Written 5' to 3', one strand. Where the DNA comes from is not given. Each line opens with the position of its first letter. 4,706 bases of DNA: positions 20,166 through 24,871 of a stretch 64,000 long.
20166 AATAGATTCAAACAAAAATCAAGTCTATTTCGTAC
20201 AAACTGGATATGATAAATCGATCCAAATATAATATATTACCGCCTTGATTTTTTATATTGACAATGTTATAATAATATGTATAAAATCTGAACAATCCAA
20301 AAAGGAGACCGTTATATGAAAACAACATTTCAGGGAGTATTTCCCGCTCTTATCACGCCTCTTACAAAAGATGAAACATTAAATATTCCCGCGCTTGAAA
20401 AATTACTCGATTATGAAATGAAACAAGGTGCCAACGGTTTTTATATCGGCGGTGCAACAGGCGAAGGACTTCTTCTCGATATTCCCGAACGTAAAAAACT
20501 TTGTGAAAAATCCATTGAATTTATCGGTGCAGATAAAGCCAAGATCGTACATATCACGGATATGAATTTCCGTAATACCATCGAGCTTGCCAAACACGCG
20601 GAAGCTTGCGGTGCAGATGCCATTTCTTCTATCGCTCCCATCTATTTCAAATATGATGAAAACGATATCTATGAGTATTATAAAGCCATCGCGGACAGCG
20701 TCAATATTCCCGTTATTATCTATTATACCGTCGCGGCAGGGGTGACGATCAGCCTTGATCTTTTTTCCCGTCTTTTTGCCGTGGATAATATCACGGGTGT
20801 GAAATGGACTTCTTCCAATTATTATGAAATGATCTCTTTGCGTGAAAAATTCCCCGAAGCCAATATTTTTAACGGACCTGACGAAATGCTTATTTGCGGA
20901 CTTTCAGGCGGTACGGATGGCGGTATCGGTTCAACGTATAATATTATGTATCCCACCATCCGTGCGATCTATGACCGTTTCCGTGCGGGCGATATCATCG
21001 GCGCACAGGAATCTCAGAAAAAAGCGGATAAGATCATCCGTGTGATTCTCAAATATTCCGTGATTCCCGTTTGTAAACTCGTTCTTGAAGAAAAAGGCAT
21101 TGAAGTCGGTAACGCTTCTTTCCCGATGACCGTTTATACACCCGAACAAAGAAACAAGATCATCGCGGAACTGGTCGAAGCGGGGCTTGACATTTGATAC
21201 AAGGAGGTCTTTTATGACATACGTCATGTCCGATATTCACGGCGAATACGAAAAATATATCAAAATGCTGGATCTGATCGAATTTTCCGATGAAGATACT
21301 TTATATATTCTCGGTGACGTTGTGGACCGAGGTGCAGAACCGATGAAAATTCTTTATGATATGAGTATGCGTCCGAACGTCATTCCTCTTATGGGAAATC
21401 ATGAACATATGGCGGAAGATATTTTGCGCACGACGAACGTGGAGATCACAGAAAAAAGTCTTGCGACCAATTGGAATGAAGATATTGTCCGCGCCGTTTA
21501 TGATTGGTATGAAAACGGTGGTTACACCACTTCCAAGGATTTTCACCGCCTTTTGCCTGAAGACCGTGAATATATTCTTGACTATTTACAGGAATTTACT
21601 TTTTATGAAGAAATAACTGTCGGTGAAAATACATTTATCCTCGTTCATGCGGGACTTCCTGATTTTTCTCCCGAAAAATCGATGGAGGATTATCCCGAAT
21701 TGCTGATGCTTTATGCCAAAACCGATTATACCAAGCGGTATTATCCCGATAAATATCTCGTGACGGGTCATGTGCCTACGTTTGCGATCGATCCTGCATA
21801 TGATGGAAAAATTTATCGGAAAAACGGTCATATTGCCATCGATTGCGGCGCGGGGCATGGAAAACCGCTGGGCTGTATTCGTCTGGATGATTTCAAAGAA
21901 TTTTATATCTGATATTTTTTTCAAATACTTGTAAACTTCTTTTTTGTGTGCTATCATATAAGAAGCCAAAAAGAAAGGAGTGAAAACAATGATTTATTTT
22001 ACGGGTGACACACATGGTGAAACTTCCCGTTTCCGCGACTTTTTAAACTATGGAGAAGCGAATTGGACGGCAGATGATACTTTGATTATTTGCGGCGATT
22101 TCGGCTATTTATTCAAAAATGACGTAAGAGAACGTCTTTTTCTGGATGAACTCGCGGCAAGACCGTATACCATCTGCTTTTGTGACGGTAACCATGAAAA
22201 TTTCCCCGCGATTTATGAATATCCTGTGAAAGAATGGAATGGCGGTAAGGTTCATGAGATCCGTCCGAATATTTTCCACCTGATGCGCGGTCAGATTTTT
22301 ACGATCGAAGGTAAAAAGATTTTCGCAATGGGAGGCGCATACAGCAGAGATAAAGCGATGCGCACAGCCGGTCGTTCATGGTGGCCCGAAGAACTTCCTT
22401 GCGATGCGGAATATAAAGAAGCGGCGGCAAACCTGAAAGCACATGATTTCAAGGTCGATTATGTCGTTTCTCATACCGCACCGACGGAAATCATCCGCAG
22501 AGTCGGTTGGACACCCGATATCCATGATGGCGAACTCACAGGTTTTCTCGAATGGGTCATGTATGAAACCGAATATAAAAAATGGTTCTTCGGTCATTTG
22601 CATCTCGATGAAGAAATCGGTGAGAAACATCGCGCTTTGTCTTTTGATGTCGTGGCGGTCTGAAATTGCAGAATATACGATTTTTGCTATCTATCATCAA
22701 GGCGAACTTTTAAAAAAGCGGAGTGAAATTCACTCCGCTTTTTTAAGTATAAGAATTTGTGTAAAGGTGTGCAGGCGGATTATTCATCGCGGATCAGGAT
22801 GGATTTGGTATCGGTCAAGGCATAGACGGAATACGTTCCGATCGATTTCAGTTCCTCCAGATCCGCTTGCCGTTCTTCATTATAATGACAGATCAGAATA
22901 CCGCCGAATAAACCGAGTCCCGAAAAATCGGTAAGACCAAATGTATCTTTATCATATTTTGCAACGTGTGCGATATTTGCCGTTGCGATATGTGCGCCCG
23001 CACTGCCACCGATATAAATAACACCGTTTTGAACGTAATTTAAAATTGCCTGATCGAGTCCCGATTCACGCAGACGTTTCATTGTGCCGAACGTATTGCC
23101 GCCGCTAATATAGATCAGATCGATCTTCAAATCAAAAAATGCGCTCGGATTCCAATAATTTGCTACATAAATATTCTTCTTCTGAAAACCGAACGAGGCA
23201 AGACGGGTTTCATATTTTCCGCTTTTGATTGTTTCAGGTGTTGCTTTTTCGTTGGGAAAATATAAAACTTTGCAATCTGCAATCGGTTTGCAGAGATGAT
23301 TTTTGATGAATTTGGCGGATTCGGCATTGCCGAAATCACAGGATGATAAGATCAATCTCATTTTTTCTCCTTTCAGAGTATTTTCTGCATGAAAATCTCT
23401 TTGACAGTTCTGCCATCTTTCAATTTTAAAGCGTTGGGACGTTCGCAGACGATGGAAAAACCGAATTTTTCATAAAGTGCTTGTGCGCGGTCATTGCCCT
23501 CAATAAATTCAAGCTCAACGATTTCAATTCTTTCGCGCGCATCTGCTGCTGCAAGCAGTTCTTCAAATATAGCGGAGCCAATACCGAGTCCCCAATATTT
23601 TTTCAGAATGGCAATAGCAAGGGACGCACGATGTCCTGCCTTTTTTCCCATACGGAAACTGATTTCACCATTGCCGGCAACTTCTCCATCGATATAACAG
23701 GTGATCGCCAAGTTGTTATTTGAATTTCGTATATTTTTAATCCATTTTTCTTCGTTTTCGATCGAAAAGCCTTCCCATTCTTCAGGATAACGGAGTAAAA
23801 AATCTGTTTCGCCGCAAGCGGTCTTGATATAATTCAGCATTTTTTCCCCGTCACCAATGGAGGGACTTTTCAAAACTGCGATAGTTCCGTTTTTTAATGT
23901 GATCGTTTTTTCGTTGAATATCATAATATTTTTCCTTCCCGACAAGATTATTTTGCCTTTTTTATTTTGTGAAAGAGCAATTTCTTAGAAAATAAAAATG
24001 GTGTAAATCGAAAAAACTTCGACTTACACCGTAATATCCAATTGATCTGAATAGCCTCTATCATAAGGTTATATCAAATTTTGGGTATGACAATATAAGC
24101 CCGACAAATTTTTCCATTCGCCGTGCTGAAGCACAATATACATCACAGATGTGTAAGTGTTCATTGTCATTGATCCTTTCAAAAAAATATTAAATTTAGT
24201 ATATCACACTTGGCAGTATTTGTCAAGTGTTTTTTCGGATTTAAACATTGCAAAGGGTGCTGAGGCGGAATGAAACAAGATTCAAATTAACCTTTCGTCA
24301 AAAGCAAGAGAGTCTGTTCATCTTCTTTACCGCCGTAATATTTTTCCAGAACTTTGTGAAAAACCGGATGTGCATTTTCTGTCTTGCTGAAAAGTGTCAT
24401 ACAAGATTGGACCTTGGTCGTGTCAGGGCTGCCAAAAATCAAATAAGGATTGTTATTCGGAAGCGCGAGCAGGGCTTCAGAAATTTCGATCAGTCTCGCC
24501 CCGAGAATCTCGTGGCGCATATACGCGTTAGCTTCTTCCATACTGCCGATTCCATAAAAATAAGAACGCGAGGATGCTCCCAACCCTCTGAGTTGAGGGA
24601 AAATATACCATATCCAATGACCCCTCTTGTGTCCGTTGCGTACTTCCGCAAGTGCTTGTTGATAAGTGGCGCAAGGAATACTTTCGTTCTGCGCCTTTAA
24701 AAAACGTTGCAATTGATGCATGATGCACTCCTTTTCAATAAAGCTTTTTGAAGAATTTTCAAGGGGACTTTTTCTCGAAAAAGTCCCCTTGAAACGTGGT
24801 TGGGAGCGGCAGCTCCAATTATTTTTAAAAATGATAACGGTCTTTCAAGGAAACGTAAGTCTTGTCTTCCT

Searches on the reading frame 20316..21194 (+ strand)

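Call 22: search_protein_families(library=pfam, proteins=[window:20316-21194:+], max_evalue=0.001)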
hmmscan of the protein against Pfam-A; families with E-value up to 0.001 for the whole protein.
window:20316-21194:+ (293 aa): 1 family
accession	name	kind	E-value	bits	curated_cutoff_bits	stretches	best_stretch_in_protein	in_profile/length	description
PF00701.28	DHDPS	-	1.5e-55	188.4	22.1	1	5-286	2-286/289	Dihydrodipicolinate synthetase family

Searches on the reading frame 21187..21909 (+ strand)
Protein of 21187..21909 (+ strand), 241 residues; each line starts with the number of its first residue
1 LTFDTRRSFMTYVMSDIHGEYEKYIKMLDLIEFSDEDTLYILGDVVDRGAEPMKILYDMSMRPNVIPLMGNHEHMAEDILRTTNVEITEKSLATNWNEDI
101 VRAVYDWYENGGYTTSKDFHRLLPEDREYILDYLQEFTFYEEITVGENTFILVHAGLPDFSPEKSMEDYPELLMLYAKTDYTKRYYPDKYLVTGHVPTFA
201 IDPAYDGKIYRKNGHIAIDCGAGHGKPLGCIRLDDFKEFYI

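Call 22: search_protein_families(library=pfam, proteins=[window:21187-21909:+], max_evalue=0.001)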
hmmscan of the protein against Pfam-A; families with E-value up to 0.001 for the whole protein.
window:21187-21909:+ (241 aa): 2 families
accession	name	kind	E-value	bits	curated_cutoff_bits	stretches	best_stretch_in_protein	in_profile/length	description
PF00149.33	Metallophos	-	7e-14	53.1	21.5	1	12-196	4-188/191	Calcineurin-like phosphoesterase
PF06874.16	FBPase_2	-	5.6e-06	25.3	27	0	37-73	185-221/639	Firmicute fructose-1,6-bisphosphatase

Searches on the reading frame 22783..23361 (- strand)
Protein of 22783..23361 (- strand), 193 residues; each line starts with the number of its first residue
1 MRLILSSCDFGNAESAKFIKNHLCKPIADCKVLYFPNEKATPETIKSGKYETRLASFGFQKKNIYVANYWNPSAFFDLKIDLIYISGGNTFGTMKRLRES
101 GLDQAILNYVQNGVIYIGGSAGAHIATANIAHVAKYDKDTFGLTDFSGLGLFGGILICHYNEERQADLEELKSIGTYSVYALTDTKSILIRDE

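Call 22: search_protein_families(library=pfam, proteins=[window:22783-23361:-], max_evalue=0.001)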
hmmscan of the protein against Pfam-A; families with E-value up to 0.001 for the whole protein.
window:22783-23361:- (193 aa): 1 family
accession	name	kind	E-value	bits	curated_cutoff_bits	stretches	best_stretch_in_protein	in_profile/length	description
PF03575.23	Peptidase_S51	-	2e-23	83.6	23.9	1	54-193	56-201/206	Peptidase family S51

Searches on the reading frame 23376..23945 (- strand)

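Call 22: search_protein_families(library=pfam, proteins=[window:23376-23945:-], max_evalue=0.001)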
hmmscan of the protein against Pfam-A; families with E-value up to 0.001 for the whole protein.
window:23376-23945:- (190 aa): 4 families
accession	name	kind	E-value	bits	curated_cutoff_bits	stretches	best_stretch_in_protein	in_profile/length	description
PF00583.31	Acetyltransf_1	-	1e-14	55.2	20.7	1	57-163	9-116/116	Acetyltransferase (GNAT) family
PF13508.13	Acetyltransf_7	-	2.1e-10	41.3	27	1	83-164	8-83/84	Acetyltransferase (GNAT) domain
PF13302.13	Acetyltransf_3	-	7.7e-09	36.8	25.4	1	52-163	26-137/138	Acetyltransferase (GNAT) domain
PF13673.13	Acetyltransf_10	-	7.3e-06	26.4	23.6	1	64-165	18-109/128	Acetyltransferase (GNAT) domain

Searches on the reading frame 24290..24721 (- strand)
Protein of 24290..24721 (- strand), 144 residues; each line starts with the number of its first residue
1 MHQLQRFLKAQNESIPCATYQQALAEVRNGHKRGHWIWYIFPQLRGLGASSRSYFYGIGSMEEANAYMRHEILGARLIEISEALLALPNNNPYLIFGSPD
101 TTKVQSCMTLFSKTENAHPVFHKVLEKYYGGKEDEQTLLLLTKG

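Call 22: search_protein_families(library=pfam, proteins=[window:24290-24721:-], max_evalue=0.001)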
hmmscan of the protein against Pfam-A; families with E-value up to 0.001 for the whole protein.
window:24290-24721:- (144 aa): 1 family
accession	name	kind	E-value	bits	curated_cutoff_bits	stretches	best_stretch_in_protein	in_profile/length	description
PF08837.16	DUF1810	-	5.7e-53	178.9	25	1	2-140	2-135/136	Protein of unknown function (DUF1810)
